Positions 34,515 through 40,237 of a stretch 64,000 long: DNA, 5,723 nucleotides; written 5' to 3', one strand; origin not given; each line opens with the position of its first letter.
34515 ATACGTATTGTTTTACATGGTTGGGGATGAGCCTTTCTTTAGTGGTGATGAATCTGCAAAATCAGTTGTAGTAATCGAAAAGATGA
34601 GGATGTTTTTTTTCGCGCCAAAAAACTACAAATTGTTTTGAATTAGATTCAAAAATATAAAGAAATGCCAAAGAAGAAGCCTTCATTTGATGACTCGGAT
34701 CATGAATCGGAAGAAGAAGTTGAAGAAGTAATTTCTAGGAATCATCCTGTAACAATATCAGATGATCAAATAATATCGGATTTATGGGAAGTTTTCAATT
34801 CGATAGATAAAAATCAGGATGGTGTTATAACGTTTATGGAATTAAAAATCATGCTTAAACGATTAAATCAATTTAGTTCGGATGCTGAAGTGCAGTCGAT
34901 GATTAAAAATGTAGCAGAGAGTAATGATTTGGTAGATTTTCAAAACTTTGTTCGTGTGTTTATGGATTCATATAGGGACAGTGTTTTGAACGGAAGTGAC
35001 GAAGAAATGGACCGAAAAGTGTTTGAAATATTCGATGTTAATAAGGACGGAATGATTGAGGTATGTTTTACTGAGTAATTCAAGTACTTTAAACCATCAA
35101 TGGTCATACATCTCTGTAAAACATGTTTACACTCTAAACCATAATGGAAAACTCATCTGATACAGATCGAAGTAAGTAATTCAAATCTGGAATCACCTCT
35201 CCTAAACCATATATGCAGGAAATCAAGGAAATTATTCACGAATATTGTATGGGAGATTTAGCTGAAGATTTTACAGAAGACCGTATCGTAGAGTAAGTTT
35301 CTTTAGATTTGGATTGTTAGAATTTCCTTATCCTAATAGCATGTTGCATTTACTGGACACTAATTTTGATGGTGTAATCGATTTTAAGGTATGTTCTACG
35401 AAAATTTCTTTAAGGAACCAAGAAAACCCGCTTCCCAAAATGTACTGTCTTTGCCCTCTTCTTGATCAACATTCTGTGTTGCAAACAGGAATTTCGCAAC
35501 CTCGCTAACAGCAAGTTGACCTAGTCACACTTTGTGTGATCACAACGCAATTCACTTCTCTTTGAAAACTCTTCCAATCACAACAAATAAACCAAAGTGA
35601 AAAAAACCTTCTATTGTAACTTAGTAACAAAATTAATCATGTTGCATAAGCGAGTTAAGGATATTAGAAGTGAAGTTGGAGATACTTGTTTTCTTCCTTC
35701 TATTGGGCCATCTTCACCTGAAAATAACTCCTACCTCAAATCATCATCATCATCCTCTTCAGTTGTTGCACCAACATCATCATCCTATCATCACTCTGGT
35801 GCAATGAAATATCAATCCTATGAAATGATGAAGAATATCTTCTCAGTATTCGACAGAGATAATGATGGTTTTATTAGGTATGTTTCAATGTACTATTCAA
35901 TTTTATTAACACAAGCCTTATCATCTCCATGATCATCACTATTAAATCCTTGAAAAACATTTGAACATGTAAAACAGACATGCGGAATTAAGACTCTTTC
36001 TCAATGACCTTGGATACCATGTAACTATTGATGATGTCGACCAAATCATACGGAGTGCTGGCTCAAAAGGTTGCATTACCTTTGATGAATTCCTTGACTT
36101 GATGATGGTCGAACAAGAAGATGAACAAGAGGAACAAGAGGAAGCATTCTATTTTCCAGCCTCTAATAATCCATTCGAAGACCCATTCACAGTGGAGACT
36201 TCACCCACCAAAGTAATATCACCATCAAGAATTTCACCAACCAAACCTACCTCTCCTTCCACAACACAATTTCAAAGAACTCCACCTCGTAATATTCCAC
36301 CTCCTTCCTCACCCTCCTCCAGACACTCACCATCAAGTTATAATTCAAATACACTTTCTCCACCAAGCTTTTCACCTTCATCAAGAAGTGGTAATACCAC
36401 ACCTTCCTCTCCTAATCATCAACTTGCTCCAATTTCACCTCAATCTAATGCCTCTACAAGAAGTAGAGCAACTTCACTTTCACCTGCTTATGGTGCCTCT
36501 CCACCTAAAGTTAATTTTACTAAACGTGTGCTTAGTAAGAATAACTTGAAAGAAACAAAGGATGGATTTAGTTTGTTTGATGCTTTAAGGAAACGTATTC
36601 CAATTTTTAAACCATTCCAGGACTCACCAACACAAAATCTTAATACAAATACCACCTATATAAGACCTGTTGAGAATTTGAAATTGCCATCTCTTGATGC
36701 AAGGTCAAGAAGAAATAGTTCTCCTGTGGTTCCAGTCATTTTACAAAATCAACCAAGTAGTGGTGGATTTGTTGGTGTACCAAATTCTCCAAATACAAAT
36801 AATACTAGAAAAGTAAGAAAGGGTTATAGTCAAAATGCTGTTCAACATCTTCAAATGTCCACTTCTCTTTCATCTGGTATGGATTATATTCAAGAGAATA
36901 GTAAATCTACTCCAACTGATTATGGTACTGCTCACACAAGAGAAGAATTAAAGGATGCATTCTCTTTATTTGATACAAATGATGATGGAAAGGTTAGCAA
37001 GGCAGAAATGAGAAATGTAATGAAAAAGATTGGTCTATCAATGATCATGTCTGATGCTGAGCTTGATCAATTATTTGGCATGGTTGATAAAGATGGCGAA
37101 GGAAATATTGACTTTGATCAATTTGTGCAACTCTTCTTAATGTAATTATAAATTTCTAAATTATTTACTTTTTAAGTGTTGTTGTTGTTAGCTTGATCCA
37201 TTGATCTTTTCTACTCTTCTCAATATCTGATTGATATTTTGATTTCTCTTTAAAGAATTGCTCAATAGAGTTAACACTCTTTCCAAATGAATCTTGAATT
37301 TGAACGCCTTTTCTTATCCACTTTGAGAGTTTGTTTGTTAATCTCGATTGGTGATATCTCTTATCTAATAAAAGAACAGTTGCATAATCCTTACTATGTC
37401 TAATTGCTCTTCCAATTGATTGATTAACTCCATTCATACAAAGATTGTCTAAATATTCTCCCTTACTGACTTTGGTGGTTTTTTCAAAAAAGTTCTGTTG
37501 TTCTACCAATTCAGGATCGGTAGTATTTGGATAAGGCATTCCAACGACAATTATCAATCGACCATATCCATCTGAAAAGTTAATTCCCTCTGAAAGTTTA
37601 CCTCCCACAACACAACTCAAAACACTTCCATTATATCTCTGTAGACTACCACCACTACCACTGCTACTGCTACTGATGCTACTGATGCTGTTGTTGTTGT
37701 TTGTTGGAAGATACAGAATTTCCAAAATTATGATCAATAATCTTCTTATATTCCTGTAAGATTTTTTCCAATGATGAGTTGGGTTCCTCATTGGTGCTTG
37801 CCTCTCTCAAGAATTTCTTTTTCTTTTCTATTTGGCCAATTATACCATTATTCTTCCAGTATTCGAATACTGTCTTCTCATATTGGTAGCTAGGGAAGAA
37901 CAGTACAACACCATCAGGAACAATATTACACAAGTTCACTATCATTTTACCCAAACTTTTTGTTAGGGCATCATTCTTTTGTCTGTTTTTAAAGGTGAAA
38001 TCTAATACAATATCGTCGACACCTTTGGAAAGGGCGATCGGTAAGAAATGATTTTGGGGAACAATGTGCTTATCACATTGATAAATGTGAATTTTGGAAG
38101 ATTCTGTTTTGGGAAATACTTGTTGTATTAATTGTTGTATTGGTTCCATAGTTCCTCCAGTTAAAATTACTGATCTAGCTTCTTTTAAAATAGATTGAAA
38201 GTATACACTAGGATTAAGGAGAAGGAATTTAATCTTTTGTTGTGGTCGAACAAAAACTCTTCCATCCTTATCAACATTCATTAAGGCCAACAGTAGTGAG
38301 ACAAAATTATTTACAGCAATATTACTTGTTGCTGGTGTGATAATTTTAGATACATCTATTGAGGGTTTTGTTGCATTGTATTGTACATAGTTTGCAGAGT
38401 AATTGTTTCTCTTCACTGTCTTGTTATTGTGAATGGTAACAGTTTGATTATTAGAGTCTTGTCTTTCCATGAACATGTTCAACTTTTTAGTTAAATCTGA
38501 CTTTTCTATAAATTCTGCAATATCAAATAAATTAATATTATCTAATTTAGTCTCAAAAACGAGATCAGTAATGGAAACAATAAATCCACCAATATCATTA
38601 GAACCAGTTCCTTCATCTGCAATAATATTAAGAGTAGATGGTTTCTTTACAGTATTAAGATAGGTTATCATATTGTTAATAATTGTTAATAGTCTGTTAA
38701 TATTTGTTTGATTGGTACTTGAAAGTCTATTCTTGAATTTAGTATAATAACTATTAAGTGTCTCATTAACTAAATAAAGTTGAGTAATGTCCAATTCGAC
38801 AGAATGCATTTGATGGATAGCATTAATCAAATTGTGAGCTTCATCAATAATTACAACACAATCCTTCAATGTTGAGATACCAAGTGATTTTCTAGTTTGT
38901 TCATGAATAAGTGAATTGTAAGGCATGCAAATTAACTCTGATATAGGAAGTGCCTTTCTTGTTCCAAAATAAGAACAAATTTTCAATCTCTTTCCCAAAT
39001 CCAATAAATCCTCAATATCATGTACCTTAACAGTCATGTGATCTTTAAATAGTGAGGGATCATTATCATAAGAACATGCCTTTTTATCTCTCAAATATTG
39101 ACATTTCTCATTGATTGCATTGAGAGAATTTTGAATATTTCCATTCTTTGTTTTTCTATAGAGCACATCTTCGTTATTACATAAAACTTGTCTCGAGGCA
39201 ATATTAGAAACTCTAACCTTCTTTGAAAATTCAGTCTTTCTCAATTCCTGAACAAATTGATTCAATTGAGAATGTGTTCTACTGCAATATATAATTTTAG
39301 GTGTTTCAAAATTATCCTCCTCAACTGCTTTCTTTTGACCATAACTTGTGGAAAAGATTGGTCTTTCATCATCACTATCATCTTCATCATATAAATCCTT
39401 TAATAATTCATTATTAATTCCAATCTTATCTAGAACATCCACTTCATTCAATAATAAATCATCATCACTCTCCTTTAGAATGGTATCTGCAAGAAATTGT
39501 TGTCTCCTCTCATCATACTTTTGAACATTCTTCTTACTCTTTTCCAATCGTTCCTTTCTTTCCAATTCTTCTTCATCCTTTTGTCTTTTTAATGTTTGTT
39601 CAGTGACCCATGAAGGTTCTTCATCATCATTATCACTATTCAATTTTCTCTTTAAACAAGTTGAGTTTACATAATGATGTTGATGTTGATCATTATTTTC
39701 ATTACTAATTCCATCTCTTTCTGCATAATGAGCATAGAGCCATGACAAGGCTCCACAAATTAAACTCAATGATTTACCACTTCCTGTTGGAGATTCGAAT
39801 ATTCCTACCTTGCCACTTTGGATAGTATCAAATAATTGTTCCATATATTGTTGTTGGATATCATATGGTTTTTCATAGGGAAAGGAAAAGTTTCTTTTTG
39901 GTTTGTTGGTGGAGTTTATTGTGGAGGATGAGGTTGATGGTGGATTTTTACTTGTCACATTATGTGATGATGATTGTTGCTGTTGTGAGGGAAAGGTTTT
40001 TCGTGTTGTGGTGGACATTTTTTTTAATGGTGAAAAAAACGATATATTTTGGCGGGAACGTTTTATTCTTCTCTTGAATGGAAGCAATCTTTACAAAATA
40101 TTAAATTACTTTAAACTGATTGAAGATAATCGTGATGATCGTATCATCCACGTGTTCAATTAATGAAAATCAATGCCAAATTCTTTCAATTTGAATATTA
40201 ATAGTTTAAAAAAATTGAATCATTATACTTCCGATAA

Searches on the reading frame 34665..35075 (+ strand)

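Call 53: search_protein_families(library=pfam, proteins=[window:34665-35075:+], max_evalue=0.00001)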
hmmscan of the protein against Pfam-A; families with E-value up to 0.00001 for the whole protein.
window:34665-35075:+ (137 aa): 5 families
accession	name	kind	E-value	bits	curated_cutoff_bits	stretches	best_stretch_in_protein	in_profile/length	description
PF13405.12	EF-hand_6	-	1.4e-11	43.5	25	1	39-67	1-29/30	EF-hand domain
PF00036.39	EF-hand_1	-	3.9e-11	42.1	25.4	1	40-67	2-29/29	EF hand domain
PF13202.12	EF-hand_5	-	5.1e-11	42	25.9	0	43-63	4-24/25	EF hand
PF13499.12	EF-hand_7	-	7.6e-11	42.6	30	1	39-99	3-66/67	EF-hand domain pair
PF21008.3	AIF-1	-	7.3e-06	26.7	50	1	42-108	45-111/140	Allograft inflammatory factor 1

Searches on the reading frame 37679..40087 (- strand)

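Call 6: search_protein_families(library=pfam, proteins=[window:37679-40087:-], max_evalue=0.01)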
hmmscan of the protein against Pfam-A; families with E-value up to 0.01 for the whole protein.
window:37679-40087:- (802 aa): 3 families
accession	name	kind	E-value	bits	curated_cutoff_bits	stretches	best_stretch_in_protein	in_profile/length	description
PF06733.21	DEAD_2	-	1e-42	146.1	21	1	267-437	1-172/172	DEAD_2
PF13307.12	Helicase_C_2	-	1.1e-07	32.5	25.3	1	716-782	1-58/170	Helicase C-terminal domain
PF00270.35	DEAD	-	0.00015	21.9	26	0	77-122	3-41/167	DEAD/DEAH box helicase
